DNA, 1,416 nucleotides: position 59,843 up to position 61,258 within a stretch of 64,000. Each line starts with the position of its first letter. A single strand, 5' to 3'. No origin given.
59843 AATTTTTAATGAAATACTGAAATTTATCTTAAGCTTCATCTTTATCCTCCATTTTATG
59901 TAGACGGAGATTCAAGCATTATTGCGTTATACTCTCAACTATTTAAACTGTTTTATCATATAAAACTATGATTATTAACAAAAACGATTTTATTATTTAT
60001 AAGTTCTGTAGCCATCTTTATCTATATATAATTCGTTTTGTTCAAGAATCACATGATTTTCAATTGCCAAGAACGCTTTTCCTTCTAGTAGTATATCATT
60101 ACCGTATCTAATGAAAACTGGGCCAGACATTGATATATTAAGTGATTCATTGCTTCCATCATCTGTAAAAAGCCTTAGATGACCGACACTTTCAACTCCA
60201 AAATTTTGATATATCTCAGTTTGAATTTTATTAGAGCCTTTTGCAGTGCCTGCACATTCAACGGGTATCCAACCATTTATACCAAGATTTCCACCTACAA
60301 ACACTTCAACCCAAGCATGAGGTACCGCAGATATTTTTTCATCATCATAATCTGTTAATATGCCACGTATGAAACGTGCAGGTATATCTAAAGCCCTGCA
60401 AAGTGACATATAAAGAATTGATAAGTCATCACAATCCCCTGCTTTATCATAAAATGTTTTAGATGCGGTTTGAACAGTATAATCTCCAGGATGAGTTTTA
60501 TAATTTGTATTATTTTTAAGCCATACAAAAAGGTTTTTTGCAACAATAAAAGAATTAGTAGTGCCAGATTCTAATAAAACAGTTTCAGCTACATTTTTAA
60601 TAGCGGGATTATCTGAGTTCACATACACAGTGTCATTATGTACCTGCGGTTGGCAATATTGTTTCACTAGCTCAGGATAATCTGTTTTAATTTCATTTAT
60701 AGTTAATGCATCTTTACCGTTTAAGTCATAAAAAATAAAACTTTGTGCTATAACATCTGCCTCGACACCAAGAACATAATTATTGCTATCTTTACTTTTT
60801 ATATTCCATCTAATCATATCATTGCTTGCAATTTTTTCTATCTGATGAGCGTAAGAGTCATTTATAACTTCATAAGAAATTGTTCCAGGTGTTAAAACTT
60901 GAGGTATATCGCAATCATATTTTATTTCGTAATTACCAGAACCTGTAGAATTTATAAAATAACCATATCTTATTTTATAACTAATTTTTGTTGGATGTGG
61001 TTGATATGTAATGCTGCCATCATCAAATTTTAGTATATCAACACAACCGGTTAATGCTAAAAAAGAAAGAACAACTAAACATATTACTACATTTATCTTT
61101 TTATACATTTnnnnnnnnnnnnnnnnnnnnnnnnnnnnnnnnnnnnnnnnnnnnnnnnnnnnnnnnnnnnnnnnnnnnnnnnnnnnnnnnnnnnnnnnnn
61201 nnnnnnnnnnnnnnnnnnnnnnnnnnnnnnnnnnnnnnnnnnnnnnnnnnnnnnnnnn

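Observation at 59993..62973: HerA-like DUF87 ATPase carrying an EndoIII-type Cys4 motif, paired with a transglutaminase-like lipoprotein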

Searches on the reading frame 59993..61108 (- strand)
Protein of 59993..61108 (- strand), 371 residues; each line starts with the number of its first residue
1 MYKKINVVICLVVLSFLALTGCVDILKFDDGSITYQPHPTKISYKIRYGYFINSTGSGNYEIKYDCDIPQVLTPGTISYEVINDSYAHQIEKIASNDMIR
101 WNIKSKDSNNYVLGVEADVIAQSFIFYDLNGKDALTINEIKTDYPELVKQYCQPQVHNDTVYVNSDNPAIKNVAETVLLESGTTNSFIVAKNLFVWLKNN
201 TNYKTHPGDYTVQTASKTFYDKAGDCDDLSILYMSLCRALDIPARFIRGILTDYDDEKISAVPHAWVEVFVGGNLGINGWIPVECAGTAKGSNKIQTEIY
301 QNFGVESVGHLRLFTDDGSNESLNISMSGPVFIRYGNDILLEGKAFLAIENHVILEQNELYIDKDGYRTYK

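Call 3: search_protein_families(library=pfam, proteins=[window:59993-61108:-], max_evalue=0.1)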
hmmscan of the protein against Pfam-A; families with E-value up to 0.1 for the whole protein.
window:59993-61108:- (371 aa): 2 families
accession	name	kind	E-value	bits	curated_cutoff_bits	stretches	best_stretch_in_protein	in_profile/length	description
PF01841.26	Transglut_core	-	2.9e-17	63.3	23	1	183-284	11-107/108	Transglutaminase-like superfamily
PF13471.12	Transglut_core3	-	0.069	13.5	26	0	219-269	51-97/117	Transglutaminase-like superfamily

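Call 4: search_protein_families(library=ncbifam, proteins=[window:59993-61108:-], max_evalue=0.1)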
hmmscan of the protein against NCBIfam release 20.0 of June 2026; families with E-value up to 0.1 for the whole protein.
window:59993-61108:- (371 aa): 0 families

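Call 49: search_solved_structures(query=window:59993-61108:-, max_evalue=0.01, show_alignments=2)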
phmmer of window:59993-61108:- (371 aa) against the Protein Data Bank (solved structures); distinct sequences matched with E-value up to 0.01: 1.
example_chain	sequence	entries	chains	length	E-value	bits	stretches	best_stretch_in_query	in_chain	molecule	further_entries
3isr_A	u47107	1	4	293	1.4e-06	30.6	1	193-275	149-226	Transglutaminase-like enzymes, putative cysteine protease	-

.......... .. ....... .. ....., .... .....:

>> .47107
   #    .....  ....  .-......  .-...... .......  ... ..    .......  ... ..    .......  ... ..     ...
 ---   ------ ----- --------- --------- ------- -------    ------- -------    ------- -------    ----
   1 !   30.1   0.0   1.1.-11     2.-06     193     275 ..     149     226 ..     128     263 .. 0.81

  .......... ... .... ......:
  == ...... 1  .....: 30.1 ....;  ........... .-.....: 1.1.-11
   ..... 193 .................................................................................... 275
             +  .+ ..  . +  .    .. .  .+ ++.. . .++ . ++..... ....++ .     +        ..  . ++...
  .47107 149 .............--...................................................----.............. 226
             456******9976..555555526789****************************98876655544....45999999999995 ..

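Call 66: search_protein_families(library=padloc, proteins=[window:59993-61108:-], max_evalue=0.001)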
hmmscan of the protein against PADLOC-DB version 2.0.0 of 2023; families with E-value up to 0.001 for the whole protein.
window:59993-61108:- (371 aa): 0 families
